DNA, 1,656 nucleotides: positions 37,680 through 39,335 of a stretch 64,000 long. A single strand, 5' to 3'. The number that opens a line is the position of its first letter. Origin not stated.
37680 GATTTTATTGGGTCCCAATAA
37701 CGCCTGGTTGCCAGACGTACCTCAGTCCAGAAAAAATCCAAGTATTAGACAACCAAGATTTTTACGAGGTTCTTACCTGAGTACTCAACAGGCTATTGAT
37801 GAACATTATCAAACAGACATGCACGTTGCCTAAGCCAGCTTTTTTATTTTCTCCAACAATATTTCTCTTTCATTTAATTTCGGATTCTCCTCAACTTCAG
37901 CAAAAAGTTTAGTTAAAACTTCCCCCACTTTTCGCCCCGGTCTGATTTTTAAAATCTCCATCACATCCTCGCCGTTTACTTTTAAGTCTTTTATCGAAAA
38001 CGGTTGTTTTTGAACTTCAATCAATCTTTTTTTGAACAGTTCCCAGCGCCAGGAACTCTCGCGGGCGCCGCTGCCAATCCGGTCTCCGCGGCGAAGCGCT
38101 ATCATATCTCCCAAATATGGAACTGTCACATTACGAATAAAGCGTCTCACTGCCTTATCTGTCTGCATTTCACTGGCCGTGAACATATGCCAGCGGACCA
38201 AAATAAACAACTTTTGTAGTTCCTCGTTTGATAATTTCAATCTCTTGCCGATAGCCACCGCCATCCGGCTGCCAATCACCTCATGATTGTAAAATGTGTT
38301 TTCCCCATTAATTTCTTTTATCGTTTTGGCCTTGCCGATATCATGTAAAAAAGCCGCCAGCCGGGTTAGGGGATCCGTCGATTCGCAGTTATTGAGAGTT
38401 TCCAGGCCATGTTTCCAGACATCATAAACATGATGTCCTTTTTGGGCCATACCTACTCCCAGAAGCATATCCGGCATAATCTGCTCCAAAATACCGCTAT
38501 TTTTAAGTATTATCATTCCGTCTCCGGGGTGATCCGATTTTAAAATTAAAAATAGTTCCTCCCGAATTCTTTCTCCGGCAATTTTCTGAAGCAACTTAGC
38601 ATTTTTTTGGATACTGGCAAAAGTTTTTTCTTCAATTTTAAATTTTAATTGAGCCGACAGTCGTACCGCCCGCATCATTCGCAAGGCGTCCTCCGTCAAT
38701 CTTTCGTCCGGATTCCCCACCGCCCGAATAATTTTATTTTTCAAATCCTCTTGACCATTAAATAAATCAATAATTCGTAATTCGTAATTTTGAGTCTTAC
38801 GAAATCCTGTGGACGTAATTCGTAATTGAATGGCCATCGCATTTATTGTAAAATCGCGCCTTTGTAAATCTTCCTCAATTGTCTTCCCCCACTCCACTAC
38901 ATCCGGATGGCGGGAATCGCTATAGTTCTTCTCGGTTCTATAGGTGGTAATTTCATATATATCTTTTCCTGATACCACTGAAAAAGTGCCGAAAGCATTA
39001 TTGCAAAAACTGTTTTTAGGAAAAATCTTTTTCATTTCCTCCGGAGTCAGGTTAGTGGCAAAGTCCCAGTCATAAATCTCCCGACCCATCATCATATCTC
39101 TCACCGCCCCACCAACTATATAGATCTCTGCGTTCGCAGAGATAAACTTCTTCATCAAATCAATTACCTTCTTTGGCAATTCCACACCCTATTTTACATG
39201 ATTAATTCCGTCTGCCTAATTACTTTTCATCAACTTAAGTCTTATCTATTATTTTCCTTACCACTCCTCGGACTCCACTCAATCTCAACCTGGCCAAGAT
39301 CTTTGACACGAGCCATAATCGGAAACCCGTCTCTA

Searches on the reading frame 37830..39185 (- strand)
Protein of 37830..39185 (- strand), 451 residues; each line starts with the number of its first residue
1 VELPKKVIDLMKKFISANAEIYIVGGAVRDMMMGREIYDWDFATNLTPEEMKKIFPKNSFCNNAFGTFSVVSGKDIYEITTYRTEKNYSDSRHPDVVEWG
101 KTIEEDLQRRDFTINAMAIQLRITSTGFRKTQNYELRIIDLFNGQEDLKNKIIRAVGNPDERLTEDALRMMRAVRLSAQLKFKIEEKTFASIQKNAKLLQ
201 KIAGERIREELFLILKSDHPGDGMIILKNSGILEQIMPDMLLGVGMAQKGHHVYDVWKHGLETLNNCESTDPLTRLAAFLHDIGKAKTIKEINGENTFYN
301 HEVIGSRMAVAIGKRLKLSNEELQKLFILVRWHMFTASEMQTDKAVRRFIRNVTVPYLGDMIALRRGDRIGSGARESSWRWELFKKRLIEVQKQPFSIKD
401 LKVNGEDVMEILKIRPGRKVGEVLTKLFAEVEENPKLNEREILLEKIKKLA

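Call 76: search_protein_families(library=pfam, proteins=[window:37830-39185:-], max_evalue=0.001)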
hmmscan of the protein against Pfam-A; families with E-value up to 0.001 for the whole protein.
window:37830-39185:- (451 aa): 4 families
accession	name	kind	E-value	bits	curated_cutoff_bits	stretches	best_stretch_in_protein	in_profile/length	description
PF01743.26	PolyA_pol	-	1.3e-37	129.3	23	1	21-154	1-126/126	Poly A polymerase head domain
PF12627.12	PolyA_pol_RNAbd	-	5.1e-18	65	22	1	182-240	2-60/64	Probable RNA and SrmB- binding site of polymerase A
PF01966.28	HD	-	4.1e-08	33.9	22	1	269-338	22-90/116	HD domain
PF13735.12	tRNA_NucTran2_2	-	9.7e-07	29.3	27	1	397-446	99-148/149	tRNA nucleotidyltransferase domain 2 putative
